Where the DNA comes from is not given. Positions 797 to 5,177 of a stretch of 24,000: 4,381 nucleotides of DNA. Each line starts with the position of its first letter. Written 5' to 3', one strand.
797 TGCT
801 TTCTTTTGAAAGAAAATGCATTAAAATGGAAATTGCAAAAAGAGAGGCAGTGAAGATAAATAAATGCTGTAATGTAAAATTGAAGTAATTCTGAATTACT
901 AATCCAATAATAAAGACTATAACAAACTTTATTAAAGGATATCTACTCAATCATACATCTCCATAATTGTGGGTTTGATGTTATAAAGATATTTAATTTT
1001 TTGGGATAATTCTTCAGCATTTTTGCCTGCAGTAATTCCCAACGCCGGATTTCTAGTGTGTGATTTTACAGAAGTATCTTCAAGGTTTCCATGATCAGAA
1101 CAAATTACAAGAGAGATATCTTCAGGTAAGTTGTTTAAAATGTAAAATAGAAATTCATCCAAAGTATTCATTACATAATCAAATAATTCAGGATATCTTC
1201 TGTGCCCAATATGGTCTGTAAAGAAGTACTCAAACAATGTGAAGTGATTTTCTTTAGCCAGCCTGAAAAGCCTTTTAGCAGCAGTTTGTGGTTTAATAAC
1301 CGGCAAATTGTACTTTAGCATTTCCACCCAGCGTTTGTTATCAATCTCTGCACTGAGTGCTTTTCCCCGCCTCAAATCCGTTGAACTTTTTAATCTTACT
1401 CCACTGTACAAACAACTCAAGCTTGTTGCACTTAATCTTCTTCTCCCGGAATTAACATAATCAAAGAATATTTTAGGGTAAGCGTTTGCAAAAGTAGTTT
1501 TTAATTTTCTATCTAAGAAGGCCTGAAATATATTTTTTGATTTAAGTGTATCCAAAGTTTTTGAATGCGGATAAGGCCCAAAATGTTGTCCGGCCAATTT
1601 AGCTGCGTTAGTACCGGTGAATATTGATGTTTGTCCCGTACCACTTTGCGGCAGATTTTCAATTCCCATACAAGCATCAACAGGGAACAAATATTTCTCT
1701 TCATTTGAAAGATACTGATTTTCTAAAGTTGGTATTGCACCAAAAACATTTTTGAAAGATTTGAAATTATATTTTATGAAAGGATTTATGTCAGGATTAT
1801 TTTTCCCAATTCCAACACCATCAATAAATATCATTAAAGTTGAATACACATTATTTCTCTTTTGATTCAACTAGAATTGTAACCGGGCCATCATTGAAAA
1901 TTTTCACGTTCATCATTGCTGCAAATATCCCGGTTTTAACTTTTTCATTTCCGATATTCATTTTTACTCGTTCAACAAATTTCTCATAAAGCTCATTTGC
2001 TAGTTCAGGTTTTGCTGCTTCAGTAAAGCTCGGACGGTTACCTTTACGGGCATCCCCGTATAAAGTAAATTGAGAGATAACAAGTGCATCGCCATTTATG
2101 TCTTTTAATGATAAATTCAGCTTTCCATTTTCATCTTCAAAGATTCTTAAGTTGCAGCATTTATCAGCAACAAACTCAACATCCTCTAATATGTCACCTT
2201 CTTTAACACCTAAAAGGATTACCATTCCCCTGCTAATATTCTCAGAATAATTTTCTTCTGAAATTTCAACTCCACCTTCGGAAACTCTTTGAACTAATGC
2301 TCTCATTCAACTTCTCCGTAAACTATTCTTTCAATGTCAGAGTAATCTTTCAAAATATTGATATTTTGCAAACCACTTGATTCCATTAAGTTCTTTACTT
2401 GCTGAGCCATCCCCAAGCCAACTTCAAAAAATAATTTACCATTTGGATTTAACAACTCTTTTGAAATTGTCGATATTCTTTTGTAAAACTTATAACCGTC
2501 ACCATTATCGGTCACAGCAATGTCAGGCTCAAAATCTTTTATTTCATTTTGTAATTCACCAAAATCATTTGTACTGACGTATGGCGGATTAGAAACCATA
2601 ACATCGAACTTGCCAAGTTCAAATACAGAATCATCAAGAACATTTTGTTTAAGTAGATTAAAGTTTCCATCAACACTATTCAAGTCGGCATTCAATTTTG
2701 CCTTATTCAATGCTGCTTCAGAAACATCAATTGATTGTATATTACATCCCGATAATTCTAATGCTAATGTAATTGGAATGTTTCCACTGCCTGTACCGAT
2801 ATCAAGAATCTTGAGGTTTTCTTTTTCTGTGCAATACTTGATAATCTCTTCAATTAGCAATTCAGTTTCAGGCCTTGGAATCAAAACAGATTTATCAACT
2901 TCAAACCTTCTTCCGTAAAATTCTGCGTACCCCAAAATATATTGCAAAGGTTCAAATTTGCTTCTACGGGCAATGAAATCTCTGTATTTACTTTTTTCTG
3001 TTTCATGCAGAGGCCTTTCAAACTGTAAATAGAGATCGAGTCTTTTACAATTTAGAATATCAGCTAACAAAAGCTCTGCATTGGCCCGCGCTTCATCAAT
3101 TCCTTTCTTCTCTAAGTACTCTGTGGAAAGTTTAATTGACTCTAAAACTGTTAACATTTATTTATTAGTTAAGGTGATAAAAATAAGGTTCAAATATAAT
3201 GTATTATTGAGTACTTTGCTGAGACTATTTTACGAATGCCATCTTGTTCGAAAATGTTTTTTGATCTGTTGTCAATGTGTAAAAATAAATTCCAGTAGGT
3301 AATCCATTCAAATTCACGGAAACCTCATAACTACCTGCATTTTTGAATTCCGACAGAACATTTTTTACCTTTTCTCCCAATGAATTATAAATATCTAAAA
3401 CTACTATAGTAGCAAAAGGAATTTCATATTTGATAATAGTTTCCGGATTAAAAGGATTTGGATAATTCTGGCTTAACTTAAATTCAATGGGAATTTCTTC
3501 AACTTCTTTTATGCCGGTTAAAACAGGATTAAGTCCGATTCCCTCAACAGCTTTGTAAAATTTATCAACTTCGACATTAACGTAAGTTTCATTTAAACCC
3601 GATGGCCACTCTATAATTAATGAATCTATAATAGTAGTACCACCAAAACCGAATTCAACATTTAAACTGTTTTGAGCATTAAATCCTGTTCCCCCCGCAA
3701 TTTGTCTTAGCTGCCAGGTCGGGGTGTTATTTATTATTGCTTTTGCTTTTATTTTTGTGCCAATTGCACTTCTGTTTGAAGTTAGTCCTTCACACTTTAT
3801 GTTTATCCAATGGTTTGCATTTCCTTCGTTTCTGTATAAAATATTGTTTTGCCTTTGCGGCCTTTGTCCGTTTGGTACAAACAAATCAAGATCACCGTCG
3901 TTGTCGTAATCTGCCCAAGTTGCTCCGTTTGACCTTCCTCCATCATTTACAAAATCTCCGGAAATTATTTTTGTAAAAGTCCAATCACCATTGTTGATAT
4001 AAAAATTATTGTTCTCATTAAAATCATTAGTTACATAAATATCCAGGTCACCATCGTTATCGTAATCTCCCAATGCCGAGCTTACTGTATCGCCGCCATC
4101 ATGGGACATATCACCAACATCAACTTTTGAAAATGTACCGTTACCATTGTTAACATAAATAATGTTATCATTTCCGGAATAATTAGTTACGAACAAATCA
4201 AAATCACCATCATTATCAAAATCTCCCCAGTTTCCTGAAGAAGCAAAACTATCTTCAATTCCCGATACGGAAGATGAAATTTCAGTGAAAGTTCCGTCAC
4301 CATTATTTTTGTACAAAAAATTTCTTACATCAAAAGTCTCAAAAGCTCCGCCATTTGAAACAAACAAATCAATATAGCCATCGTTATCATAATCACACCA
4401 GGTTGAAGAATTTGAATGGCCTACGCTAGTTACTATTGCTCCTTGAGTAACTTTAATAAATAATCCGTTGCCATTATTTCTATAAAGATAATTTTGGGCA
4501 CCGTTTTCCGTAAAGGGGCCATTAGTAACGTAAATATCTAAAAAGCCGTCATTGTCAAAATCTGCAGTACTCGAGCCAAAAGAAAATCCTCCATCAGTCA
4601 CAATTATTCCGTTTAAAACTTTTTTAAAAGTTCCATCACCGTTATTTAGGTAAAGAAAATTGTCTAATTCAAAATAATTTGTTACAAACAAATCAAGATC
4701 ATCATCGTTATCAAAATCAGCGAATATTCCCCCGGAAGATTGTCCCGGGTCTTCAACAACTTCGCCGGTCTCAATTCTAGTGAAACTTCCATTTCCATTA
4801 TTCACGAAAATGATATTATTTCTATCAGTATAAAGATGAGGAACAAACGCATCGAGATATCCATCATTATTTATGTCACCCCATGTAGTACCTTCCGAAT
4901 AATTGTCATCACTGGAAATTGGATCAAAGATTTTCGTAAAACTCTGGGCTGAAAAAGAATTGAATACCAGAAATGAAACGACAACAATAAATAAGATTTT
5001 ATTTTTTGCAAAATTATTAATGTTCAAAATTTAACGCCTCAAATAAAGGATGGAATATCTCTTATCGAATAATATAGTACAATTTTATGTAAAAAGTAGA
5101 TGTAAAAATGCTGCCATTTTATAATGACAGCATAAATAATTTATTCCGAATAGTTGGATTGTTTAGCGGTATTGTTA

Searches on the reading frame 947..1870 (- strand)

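Call 8: search_protein_families(library=pfam, proteins=[window:947-1870:-], max_evalue=0.001)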
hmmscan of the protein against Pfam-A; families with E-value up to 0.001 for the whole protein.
window:947-1870:- (307 aa): 1 family
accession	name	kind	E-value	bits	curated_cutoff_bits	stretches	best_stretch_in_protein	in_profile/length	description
PF01676.23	Metalloenzyme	-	4.8e-12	46.4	24.3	1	197-304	134-246/252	Metalloenzyme superfamily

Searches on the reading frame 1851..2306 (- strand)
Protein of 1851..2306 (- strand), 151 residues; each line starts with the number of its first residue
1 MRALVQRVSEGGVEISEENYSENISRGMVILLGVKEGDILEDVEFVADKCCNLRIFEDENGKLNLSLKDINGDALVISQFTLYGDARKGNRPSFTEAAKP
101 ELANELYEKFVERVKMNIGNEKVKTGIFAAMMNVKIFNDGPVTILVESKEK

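Call 8: search_protein_families(library=pfam, proteins=[window:1851-2306:-], max_evalue=0.001)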
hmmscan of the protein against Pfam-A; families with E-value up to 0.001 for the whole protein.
window:1851-2306:- (151 aa): 1 family
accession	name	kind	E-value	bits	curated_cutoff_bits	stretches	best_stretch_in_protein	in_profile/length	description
PF02580.21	Tyr_Deacylase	-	3.2e-55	186.9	25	1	2-147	1-144/144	D-Tyr-tRNA(Tyr) deacylase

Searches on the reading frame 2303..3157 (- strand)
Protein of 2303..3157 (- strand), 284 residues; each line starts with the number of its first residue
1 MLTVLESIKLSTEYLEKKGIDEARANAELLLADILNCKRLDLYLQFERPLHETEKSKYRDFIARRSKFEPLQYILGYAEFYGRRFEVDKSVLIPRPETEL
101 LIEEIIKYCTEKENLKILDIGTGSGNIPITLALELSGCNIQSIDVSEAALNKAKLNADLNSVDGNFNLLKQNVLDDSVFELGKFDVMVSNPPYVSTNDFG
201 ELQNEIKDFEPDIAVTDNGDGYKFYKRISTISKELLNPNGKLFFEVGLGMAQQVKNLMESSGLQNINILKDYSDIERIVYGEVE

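Call 8: search_protein_families(library=pfam, proteins=[window:2303-3157:-], max_evalue=0.001)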
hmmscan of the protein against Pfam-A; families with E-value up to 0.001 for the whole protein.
window:2303-3157:- (284 aa): 12 families
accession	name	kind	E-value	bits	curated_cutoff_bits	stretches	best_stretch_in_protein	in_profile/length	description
PF17827.6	PrmC_N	-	1.9e-21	76.8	23.4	1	10-76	5-71/71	PrmC N-terminal domain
PF13847.12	Methyltransf_31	-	2.5e-13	50.4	27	1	112-207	2-95/145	Methyltransferase domain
PF05175.20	MTS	-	2.6e-13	50.4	23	1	98-197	20-112/170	Methyltransferase small domain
PF06325.19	PrmA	-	8.5e-10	39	22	1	98-190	148-233/296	Ribosomal protein L11 methyltransferase (PrmA)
PF13649.12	Methyltransf_25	-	2.2e-08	35.1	27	1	117-206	1-89/97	Methyltransferase domain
PF07669.17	Eco57I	-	6.8e-07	30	25.3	1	151-244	48-132/171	Eco57I restriction-modification methylase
PF08242.18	Methyltransf_12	-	3e-06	28.3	30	1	118-190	1-72/98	Methyltransferase domain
PF13489.12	Methyltransf_23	-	1.9e-05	24.9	27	1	104-200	11-98/164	Methyltransferase domain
PF02384.22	N6_Mtase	-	4e-05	23.5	20.4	1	102-210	35-151/311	N-6 DNA Methylase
PF08241.18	Methyltransf_11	-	0.00012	23.1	21.2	1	118-190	1-67/95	Methyltransferase domain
PF05971.18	Methyltransf_10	-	0.00013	21.9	23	1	112-197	101-191/299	RNA methyltransferase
PF01170.24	UPF0020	-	0.00097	19.3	22.3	0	140-194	79-132/197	RMKL-like, methyltransferase domain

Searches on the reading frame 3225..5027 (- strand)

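Call 8: search_protein_families(library=pfam, proteins=[window:3225-5027:-], max_evalue=0.001)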
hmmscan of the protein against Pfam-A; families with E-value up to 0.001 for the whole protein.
window:3225-5027:- (600 aa): 4 families
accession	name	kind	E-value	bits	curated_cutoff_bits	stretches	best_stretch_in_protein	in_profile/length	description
PF13517.12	FG-GAP_3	-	5.9e-50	168.2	26.9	6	269-332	1-61/61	FG-GAP-like repeat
PF01839.29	FG-GAP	-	1.3e-16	60.5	22.1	1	153-177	6-33/37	FG-GAP repeat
PF07593.17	UnbV_ASPIC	-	2e-14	53.6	23.4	1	421-491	1-67/68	ASPIC and UnbV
PF18962.6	Por_Secre_tail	-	1.9e-09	38.1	27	1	522-596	2-73/75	Secretion system C-terminal sorting domain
